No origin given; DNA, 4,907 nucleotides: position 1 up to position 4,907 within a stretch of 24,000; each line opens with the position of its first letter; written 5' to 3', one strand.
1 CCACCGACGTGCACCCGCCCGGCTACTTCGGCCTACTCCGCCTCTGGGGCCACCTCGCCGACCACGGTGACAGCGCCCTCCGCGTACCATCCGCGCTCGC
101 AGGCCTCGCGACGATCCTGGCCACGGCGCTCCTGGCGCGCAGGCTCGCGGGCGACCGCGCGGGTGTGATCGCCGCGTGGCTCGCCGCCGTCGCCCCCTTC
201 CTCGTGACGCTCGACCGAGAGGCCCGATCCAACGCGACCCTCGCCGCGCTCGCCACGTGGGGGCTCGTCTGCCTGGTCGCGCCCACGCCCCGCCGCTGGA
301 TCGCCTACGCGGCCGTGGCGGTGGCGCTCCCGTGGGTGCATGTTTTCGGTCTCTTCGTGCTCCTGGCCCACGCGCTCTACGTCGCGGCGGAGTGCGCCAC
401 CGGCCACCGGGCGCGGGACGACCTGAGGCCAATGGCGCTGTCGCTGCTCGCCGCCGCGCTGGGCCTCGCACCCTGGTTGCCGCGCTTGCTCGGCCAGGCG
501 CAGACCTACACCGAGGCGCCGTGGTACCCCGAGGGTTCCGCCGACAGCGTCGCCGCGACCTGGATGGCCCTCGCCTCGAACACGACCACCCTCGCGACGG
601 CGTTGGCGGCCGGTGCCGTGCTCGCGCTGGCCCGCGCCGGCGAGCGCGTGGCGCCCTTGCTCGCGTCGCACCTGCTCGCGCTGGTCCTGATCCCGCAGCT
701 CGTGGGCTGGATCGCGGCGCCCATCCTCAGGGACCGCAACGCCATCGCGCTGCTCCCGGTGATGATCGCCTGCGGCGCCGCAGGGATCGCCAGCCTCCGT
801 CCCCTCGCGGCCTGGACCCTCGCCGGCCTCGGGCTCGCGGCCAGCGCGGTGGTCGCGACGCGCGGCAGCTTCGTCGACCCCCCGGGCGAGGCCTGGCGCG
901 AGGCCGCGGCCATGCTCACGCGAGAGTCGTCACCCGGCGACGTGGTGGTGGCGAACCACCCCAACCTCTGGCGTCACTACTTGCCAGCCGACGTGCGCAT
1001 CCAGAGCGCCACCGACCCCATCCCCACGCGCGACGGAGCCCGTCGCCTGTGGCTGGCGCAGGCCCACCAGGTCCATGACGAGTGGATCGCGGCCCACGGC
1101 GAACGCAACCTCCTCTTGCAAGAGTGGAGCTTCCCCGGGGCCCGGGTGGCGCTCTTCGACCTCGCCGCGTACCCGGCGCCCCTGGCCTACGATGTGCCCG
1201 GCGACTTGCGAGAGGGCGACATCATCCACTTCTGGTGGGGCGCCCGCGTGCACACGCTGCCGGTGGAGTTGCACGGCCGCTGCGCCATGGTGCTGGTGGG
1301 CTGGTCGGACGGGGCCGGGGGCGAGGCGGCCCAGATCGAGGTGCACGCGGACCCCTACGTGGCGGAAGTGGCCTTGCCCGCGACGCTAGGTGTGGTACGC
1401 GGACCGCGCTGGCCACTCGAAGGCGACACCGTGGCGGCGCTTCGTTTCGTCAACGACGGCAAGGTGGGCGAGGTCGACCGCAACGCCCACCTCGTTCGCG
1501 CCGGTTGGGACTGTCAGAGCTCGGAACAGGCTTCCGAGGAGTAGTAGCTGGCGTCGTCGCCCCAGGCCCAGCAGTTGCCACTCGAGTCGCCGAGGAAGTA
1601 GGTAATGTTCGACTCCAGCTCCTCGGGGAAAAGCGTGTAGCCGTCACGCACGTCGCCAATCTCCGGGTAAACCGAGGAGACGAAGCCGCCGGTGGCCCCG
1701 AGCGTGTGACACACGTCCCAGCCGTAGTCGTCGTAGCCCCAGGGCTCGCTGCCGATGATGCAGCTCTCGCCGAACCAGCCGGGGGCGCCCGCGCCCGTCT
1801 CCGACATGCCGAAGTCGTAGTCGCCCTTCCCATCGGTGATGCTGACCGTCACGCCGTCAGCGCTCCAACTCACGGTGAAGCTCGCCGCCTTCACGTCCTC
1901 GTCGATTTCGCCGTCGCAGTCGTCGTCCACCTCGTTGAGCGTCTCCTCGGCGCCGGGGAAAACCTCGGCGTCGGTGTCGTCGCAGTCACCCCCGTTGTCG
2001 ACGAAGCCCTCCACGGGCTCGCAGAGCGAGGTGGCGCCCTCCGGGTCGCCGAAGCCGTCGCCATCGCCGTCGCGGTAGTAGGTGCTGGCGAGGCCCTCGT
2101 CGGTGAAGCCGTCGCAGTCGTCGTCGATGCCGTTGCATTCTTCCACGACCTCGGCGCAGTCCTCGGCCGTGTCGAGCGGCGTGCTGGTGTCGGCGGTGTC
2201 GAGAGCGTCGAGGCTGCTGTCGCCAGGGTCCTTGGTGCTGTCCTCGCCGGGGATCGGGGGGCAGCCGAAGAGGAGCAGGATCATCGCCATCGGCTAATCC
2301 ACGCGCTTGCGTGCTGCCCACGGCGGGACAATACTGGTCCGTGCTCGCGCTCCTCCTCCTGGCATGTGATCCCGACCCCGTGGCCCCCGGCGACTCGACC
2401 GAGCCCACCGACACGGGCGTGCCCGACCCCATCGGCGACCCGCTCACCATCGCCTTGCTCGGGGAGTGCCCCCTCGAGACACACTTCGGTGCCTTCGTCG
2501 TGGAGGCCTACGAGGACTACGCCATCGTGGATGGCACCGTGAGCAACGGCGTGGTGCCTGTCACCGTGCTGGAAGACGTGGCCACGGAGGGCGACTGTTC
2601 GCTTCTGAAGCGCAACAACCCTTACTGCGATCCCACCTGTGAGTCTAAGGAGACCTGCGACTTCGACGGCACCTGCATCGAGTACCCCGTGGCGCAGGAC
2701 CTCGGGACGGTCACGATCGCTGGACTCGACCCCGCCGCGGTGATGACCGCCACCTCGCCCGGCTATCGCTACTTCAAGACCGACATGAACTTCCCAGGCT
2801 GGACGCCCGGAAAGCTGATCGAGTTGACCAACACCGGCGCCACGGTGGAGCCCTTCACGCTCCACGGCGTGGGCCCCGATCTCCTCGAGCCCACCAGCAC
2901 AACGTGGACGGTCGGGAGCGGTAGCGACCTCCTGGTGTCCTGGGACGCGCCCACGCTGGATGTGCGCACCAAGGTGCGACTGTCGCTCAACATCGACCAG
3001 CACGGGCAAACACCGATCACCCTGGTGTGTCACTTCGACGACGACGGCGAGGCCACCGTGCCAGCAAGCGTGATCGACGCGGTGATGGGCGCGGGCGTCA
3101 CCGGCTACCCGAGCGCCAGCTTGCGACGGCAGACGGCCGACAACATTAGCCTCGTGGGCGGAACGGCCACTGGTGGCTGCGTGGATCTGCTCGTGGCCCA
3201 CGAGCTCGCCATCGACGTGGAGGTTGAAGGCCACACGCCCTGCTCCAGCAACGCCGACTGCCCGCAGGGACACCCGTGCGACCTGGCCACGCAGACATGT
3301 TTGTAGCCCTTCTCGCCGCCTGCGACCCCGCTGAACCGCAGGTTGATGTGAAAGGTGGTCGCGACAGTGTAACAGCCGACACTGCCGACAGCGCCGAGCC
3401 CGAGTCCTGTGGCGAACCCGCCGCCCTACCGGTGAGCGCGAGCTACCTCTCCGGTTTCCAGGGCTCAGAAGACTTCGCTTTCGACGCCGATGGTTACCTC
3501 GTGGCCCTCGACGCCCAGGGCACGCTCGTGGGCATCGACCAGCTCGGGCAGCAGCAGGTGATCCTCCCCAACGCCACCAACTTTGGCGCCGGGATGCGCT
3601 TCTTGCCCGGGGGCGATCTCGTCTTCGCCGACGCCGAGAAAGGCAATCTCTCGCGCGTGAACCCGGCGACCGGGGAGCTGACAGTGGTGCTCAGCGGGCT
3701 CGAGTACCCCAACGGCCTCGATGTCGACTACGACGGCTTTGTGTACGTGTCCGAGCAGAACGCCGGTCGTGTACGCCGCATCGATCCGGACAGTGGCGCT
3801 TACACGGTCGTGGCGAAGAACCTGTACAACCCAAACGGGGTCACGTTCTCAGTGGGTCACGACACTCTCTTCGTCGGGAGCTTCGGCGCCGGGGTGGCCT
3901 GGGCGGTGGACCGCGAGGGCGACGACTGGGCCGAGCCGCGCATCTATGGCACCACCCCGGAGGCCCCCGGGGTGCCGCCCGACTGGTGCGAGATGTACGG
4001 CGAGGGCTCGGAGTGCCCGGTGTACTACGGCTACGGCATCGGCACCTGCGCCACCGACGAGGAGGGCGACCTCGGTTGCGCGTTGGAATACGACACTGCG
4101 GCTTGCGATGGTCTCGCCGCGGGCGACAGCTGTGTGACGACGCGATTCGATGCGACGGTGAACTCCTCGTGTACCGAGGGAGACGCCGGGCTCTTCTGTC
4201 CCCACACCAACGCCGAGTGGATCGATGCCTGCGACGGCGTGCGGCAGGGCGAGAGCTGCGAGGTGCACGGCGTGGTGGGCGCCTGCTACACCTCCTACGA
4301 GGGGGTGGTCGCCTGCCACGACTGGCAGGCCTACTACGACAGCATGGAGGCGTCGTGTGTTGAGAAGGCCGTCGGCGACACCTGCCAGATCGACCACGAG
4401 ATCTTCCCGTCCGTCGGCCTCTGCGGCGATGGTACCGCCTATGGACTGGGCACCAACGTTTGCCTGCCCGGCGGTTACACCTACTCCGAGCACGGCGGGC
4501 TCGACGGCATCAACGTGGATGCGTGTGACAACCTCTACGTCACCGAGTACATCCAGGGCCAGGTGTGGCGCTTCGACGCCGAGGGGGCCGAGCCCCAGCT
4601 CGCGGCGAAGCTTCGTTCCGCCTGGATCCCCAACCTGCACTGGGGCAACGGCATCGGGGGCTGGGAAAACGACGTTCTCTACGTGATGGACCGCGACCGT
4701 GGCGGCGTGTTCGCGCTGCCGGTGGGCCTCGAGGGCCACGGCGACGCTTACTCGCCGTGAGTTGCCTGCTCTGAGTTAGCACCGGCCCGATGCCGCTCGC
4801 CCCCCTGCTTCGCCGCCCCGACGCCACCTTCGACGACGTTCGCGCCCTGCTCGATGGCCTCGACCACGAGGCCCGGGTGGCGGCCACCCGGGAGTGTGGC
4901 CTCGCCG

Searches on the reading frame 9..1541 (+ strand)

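Call 11: search_protein_families(library=pfam, proteins=[window:9-1541:+], max_evalue=0.001)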
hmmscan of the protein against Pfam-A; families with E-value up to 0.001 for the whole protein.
window:9-1541:+ (511 aa): 2 families
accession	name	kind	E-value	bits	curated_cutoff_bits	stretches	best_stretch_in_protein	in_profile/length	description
PF13231.12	PMT_2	-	2.8e-10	41.1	26.1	1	2-156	2-154/160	Dolichyl-phosphate-mannose-protein mannosyltransferase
PF02516.20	STT3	-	1.3e-05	25.3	24.5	1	23-66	98-140/405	Oligosaccharyl transferase STT3, N-terminal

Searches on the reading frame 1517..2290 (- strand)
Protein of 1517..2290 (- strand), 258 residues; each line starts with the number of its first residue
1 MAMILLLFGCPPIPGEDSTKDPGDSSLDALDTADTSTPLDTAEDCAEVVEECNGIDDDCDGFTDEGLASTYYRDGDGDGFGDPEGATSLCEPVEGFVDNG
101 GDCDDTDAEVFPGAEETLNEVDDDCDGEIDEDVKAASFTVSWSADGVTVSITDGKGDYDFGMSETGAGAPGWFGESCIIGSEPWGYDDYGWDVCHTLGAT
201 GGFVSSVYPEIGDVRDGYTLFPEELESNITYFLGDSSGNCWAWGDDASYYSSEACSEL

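Call 58: search_protein_families(library=pfam, proteins=[window:1517-2290:-], max_evalue=0.001)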
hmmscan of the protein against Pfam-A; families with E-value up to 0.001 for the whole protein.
window:1517-2290:- (258 aa): 1 family
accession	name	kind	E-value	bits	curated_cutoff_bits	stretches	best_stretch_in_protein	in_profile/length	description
PF11617.13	Cu-binding_MopE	-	2.1e-11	44.3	27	1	102-131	1-30/30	Putative metal-binding motif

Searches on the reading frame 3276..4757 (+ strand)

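Call 11: search_protein_families(library=pfam, proteins=[window:3276-4757:+], max_evalue=0.001)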
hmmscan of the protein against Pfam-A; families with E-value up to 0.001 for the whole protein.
window:3276-4757:+ (494 aa): 4 families
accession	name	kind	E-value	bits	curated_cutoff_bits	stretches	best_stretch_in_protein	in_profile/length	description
PF08450.18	SGL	-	2.3e-10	40.9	26.3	0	405-439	182-216/246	SMP-30/Gluconolactonase/LRE-like region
PF03088.22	Str_synth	-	8.8e-07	29.4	25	0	159-199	32-72/89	Strictosidine synthase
PF21959.2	DUF6923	-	0.00012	22.4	27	1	69-194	57-184/234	Repeat of unknown function (DUF6923)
PF01731.26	Arylesterase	-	0.00089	19.9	21.3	0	174-203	44-73/86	Arylesterase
